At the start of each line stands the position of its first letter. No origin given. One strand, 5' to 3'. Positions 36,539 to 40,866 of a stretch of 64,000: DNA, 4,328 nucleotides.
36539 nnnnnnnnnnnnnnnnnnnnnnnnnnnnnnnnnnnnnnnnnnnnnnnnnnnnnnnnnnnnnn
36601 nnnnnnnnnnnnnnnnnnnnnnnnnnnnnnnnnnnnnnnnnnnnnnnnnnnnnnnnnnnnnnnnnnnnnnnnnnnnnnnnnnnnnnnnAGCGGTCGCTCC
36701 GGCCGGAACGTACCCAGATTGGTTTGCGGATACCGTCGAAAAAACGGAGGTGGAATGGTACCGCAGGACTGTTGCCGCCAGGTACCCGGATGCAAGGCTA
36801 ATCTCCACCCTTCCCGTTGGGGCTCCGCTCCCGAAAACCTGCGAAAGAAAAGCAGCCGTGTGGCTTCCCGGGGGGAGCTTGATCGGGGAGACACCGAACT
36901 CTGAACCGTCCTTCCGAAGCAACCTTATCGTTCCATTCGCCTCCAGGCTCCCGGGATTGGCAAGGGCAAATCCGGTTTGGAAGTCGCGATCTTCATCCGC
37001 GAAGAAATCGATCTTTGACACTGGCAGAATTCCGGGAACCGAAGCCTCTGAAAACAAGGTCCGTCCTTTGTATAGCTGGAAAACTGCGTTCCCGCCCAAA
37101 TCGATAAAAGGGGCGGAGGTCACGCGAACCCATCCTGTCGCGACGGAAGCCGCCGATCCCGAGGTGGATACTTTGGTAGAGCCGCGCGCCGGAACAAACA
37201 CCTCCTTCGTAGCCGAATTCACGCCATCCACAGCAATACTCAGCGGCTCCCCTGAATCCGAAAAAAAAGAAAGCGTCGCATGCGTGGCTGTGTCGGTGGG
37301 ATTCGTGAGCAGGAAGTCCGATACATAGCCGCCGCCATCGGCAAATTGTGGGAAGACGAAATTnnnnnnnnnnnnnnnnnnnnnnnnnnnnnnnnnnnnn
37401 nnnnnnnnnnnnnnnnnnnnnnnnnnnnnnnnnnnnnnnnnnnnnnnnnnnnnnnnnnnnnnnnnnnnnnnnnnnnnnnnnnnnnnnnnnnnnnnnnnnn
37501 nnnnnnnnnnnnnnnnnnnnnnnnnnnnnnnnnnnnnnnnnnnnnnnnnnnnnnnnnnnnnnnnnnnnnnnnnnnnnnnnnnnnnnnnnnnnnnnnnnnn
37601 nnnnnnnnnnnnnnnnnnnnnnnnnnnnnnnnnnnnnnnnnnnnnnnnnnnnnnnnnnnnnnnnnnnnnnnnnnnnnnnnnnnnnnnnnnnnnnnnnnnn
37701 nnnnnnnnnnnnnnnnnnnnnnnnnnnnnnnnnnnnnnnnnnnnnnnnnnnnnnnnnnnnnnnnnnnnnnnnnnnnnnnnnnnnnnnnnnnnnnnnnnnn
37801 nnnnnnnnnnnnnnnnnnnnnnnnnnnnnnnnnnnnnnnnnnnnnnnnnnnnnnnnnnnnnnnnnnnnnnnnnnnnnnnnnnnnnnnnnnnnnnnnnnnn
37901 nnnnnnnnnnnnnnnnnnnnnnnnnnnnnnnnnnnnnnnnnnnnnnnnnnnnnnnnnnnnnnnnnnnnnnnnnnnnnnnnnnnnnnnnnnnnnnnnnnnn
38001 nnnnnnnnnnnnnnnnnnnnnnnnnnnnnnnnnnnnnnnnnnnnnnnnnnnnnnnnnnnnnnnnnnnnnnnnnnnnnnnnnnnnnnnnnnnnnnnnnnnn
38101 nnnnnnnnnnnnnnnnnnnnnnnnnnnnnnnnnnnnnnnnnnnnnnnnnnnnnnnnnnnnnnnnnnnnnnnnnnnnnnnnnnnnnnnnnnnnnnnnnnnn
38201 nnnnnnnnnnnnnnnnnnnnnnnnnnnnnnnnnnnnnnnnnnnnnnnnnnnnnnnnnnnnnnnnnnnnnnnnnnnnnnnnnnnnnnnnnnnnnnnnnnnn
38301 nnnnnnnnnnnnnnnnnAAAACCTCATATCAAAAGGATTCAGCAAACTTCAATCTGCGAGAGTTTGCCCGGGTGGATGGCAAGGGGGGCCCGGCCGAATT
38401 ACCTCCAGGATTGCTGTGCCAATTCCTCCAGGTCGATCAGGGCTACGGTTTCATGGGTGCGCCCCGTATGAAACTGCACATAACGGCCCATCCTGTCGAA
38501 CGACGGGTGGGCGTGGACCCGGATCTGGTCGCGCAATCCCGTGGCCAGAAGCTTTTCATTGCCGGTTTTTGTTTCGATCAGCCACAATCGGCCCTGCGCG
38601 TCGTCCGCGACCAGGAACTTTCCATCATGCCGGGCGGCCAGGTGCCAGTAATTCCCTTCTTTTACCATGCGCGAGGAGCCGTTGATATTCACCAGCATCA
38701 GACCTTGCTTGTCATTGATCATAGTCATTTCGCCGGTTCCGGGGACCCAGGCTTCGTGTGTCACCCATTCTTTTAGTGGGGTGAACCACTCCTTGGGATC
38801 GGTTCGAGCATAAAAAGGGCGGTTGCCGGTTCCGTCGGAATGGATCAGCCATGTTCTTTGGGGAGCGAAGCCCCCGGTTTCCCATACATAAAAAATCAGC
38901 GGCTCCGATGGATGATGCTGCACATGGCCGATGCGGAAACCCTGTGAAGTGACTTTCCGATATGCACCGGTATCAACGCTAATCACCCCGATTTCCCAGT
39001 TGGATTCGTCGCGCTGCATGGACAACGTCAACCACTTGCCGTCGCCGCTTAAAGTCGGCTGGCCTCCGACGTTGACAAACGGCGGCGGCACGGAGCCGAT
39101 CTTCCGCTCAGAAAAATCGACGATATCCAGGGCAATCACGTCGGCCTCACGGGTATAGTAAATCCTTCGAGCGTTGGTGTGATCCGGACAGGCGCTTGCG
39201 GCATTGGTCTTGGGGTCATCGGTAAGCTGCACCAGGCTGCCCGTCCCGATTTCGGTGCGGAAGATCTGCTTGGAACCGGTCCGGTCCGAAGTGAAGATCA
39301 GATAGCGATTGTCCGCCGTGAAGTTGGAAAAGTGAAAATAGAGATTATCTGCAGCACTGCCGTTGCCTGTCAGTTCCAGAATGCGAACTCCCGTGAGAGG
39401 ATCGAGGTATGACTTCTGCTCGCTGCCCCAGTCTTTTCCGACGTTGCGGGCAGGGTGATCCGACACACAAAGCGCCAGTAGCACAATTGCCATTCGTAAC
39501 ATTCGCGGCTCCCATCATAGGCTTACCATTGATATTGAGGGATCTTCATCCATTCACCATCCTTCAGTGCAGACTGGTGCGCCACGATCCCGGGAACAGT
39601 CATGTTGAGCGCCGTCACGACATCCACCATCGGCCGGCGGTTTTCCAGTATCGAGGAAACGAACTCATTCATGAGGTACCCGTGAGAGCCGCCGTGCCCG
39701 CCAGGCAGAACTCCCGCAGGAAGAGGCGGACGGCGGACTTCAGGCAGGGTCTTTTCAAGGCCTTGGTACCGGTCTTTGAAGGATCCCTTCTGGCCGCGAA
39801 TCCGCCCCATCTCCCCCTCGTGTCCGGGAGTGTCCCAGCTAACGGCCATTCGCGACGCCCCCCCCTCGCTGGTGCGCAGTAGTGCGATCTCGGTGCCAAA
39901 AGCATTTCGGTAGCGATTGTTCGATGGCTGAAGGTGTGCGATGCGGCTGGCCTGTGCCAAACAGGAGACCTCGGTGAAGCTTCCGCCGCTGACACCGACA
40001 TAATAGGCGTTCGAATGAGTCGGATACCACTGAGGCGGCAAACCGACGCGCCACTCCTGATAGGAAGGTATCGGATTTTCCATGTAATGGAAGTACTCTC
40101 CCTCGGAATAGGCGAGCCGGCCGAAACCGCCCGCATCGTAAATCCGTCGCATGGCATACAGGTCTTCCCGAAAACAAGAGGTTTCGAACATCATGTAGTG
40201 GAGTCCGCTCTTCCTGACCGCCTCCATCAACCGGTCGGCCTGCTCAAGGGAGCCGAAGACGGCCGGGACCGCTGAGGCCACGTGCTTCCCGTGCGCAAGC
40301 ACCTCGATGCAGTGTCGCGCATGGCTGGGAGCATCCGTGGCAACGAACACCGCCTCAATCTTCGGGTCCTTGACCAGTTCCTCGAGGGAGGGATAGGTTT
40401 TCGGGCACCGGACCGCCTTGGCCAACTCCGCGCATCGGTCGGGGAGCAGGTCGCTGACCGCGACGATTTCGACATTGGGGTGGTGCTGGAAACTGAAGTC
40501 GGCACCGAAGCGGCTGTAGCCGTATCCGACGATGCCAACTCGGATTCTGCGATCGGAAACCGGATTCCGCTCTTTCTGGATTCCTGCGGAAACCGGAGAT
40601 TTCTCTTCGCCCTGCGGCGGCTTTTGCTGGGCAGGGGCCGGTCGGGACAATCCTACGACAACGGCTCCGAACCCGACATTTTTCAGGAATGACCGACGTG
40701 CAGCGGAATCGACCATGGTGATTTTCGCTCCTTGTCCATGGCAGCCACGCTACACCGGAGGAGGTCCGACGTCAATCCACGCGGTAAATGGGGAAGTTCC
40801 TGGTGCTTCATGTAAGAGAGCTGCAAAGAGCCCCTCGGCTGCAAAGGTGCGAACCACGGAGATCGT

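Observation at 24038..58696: Recurring, apparently uncharacterised ~105-aa module in ~20 copies across five large secreted proteins with different enzymatic heads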

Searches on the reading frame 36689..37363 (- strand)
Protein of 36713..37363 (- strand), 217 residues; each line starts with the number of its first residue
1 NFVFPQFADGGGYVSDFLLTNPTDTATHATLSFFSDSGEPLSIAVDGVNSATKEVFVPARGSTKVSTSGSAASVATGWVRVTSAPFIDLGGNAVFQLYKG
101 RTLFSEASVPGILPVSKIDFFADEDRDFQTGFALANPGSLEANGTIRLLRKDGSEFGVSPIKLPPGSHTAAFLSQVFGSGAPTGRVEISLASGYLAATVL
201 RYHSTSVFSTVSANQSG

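Call 13: find_homologous_proteins(query=window:36713-37363:-, max_evalue=0.001)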
Query seq(217 aa) (217 aa): 4 proteins with E <= 0.001 among 762 candidates.
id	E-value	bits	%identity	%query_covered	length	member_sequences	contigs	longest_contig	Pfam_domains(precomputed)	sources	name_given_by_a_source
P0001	2.0e-74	268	59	100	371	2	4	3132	PF07894.19,PF13091.13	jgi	jgi:HKD family nuclease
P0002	1.2e-49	187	48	96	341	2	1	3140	-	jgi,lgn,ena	-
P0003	3.6e-16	78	30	87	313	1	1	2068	PF18986.6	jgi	jgi:hypothetical protein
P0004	2.8e-6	45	48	18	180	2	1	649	-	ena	-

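Call 18: find_homologous_proteins(query=A1, max_evalue=0.00001)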
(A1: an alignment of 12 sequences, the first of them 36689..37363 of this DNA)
Query A1 (12 sequences) (225 aa, profile of the alignment): 38 proteins with E <= 0.00001 among 8000 candidates.
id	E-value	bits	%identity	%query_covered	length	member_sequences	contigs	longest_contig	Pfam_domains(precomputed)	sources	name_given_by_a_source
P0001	2.3e-92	327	58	100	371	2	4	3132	PF07894.19,PF13091.13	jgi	jgi:HKD family nuclease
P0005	1.1e-82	296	21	77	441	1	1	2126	-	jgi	jgi:hypothetical protein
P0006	8.9e-81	289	30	78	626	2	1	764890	PF17957.8,PF13750.13,PF19077.7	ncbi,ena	-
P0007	5.1e-78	280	63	100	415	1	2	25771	PF07894.19,PF13091.13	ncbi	-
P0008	3.3e-76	274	55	98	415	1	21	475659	PF13091.13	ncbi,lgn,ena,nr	ncbi:MAG: hypothetical protein LAP85_13570 [Acidobacteriia bacterium]|nr:hypothetical protein [Terri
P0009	5.9e-76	273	63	100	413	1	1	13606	PF07894.19,PF13091.13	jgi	jgi:hypothetical protein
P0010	4.8e-75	270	56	100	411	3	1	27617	PF07894.19,PF13091.13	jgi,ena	-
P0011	3.5e-74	268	54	100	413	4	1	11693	PF07894.19,PF13091.13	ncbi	-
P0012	4.0e-74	267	62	100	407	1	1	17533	PF07894.19,PF13091.13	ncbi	-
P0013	2.6e-72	262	29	86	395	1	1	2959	-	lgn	-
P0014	3.4e-66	241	50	89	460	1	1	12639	PF13091.13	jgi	jgi:hypothetical protein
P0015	1.3e-59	220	46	90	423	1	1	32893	-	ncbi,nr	ncbi:MAG: hypothetical protein HY646_05945 [Acidobacteria bacterium]|nr:hypothetical protein [Acidob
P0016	2.9e-58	215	25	77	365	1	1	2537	-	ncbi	-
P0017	1.0e-54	204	36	25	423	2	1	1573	-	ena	-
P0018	2.1e-54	203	26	23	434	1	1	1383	-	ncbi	-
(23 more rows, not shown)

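Call 30: predict_structure(alignment_id=A3)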
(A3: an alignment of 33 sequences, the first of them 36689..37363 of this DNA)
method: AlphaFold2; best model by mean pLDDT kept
length: 225 residues; sequences in the alignment: 33
mean_pLDDT: 94.9   pTM: 0.89
mean pLDDT of the five models: 94.9, 94.8, 94.7, 94.5, 94.4
residues with pLDDT >= 90: 205; 70-90: 11; 50-70: 6; < 50: 3
segments of 3 or more residues with pLDDT < 50: 223-225
pLDDT, mean of each block of 10 residues (from residue 1): 97 98 98 98 95 98 96 96 97 96 96 97 97 98 98 98 98 97 98 97 92 78 47
secondary structure, 60 per line:
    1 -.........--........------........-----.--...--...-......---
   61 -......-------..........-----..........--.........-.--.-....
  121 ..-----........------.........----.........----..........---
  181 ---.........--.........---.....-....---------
elements in order: E2-10 E13-20 E27-34 E43-45 E48-50 E52-57 E62-67 E75-84 E90-99 E102-110 E117-122 E128-135 E142-150 E155-163 E168-172 H173-177 E184-192 E195-203 E207-211 E213-216

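Call 32: search_protein_representatives(alignment_id=A1)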
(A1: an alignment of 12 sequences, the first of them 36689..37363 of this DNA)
Query: 12 sequences, 283 profile positions. Proteins with E-value up to 0.001 (for the whole library): 16338; up to 1e-10: 10955; up to 1e-30: 3432. The best 150 are listed.
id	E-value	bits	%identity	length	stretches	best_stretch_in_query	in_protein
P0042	8.8e-161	550.1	-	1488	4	21-237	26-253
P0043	4.5e-154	528.1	-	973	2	9-255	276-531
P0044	2.0e-136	470.2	-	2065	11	9-210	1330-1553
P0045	2.5e-136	469.9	-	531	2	12-237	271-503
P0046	3.8e-122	423.4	-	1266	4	2-227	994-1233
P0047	3.5e-120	416.9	-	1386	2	21-238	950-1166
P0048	7.8e-118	409.2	-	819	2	7-237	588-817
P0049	5.2e-115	400.0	-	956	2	17-272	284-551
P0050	4.4e-112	390.3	-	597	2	11-238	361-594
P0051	1.9e-110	385.0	-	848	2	18-235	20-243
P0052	4.2e-110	383.8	-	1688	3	7-238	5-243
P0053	4.5e-110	383.7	-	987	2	14-234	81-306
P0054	2.5e-109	381.3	-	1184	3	8-239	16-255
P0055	3.1e-109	381.0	-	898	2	19-252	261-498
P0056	1.3e-108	378.9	-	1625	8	19-232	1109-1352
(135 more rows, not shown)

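Call 38: search_protein_families(library=pfam, alignment_id=A3, max_evalue=0.1)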
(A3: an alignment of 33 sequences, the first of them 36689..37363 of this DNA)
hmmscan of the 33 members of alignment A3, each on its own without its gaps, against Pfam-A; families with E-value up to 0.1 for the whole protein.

A. member 1, window:36689-37363:- (225 aa): 1 family
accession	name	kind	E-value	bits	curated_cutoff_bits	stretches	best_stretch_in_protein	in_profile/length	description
PF18986.5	DUF5719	-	2.7e-06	27.2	26.2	1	2-83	53-127/319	Family of unknown function (DUF5719)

B. families by the number of members that match (of 33 scanned): 14 families
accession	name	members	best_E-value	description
PF18986.5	DUF5719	8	2.5e-07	Family of unknown function (DUF5719)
PF13860.13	FlgD_ig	2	0.0015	FlgD Ig-like domain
PF09255.16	Antig_Caf1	1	0.0014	Caf1 Capsule antigen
PF06207.16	DUF1002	1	0.0068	Protein of unknown function (DUF1002)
PF16010.10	CDH-cyt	1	0.0089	Cytochrome domain of cellobiose dehydrogenase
PF17386.8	LBP_C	1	0.015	Lacto-N-biose phosphorylase C-terminal domain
PF09134.16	Invasin_D3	1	0.027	Invasin, domain 3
PF00390.24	malic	1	0.03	Malic enzyme, N-terminal domain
PF15780.11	ASH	1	0.041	Abnormal spindle-like microcephaly-assoc'd, ASPM-SPD-2-Hydin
PF20622.4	Big_15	1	0.046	Bacterial Ig domain (Big_16)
PF07705.17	CARDB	1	0.047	CARDB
PF19686.4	DUF6188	1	0.054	Family of unknown function (DUF6188)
PF07661.19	MORN_2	1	0.063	MORN repeat variant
PF25626.1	Plectro_ORF9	1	0.089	Plectrovirus ORF9 capsid protein family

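Call 39: search_solved_structures(query=A3, max_evalue=10, show_alignments=2)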
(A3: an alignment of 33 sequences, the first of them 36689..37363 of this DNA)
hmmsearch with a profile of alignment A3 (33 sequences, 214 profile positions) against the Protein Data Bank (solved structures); distinct sequences matched with E-value up to 10: 5.
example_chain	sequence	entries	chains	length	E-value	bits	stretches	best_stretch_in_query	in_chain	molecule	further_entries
2ii7_A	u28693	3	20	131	0.12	15.1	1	131-211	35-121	Anabaena sensory rhodopsin transducer protein | Sensory rhodopsin transducer protein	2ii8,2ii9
2iia_A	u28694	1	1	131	0.12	15.1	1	131-211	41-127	Sensory rhodopsin transducer protein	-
4amc_A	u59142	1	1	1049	0.17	14.6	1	24-80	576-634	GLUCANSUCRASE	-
5yn5_B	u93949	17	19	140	0.42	13.4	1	15-94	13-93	nsp10 protein | Replicase polyprotein 1ab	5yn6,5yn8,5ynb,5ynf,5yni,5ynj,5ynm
7y5e_OL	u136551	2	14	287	1.3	11.7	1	138-178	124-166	Oxygen-evolving enhancer protein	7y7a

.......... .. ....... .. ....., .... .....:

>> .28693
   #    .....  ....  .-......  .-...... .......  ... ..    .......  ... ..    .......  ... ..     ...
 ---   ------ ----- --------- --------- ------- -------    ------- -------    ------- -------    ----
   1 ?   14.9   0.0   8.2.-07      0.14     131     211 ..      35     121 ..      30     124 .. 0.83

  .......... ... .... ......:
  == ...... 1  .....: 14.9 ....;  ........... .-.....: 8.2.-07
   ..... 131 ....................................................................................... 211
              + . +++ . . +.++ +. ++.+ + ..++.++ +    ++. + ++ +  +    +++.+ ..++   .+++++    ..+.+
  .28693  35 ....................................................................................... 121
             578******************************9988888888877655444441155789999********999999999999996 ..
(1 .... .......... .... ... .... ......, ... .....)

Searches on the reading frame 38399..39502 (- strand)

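Call 52: search_protein_families(library=pfam, proteins=[window:38399-39502:-], max_evalue=0.001)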
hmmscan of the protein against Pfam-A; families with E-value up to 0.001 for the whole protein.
window:38399-39502:- (367 aa): 2 families
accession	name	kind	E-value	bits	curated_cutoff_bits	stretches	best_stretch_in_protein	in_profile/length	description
PF07676.18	PD40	-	2.6e-06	27.7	20.9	0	61-82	16-38/38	WD40-like Beta Propeller Repeat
PF14583.12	Pectate_lyase22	-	1.3e-05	24.6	30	1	26-164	8-146/386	Oligogalacturonate lyase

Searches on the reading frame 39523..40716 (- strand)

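Call 52: search_protein_families(library=pfam, proteins=[window:39523-40716:-], max_evalue=0.001)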
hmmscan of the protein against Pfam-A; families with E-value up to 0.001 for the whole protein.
window:39523-40716:- (397 aa): 2 families
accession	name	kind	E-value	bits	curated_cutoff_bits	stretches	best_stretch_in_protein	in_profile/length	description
PF01408.29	GFO_IDH_MocA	-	8.6e-19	68.8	24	1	58-176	1-118/120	Oxidoreductase family, NAD-binding Rossmann fold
PF03447.22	NAD_binding_3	-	0.00018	22.6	24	1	82-174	24-113/116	Homoserine dehydrogenase, NAD binding domain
